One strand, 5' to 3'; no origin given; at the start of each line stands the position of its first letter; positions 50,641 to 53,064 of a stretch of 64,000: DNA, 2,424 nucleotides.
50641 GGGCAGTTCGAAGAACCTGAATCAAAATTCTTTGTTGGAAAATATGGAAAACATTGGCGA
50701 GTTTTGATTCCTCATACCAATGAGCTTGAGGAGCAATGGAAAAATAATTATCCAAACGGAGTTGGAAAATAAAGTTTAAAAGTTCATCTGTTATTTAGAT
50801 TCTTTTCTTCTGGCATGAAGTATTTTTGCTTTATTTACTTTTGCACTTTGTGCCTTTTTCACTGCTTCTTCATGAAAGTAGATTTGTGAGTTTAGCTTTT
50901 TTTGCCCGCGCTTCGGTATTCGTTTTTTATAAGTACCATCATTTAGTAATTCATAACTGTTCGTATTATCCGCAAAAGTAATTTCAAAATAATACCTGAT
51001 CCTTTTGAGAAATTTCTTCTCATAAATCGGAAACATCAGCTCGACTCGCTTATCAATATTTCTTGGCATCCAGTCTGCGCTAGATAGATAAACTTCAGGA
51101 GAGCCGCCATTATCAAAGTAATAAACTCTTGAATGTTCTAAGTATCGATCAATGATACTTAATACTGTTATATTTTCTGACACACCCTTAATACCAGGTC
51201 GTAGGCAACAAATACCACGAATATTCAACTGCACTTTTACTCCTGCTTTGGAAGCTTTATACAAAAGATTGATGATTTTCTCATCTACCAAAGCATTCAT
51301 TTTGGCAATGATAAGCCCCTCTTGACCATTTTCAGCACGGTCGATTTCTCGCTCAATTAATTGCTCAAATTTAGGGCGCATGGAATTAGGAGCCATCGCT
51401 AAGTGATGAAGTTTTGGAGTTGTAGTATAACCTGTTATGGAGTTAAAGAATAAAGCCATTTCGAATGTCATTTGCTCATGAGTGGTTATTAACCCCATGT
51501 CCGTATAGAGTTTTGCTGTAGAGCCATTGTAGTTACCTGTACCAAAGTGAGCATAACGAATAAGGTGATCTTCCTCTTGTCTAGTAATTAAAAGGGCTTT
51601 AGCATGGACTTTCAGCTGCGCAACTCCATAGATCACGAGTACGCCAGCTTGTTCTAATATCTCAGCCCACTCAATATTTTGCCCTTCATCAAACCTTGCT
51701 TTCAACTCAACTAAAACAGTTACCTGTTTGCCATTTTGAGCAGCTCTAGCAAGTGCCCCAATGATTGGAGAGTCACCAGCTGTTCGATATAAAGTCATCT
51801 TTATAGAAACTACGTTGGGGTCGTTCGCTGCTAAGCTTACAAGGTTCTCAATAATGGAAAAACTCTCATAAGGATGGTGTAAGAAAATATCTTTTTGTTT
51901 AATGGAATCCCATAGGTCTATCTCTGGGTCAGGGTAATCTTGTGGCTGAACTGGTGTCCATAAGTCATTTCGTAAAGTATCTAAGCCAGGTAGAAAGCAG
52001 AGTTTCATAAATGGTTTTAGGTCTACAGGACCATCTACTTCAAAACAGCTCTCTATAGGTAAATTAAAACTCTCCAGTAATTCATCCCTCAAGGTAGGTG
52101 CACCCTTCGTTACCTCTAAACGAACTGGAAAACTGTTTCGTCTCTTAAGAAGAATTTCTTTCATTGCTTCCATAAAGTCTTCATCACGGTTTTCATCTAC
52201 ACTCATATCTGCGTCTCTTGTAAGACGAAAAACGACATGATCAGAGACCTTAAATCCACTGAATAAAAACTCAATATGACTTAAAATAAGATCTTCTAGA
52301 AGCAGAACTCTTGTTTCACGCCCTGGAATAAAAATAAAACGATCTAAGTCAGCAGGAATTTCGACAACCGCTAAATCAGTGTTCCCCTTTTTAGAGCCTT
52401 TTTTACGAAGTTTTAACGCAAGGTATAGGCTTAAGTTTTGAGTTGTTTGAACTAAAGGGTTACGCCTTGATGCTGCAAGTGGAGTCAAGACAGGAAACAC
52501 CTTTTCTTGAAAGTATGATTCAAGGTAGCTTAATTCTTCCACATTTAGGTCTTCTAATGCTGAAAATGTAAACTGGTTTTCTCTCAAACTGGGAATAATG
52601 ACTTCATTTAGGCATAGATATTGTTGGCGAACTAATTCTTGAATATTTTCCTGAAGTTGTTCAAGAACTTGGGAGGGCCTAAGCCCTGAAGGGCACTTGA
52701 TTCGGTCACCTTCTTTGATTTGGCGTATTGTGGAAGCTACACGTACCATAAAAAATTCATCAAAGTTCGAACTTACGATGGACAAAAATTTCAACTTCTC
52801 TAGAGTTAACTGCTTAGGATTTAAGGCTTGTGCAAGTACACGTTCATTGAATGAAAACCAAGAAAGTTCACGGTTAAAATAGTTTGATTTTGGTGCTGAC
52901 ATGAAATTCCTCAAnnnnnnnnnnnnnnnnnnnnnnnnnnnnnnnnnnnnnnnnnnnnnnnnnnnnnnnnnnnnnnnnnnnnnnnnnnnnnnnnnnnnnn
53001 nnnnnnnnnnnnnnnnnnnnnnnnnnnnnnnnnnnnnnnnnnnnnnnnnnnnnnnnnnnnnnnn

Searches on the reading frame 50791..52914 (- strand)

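Call 68: search_protein_families(library=pfam, proteins=[window:50791-52914:-], max_evalue=0.0001)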
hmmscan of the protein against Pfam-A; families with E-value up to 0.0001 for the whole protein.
window:50791-52914:- (707 aa): 5 families
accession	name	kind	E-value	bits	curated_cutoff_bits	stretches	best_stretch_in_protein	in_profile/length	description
PF17941.7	PP_kinase_C_1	-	2.2e-71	239.3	25.7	1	334-497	2-165/167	Polyphosphate kinase C-terminal domain 1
PF13090.12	PP_kinase_C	-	1.9e-70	236.2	25.8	1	505-677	1-172/172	Polyphosphate kinase C-terminal domain 2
PF02503.22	PP_kinase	-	1.1e-49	169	31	1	127-305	2-183/183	Polyphosphate kinase middle domain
PF13089.11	PP_kinase_N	-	1.4e-33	115.8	23.8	1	12-116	1-105/107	Polyphosphate kinase N-terminal domain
PF13091.12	PLDc_2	-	8.9e-14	51.9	27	1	370-492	11-130/132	PLD-like domain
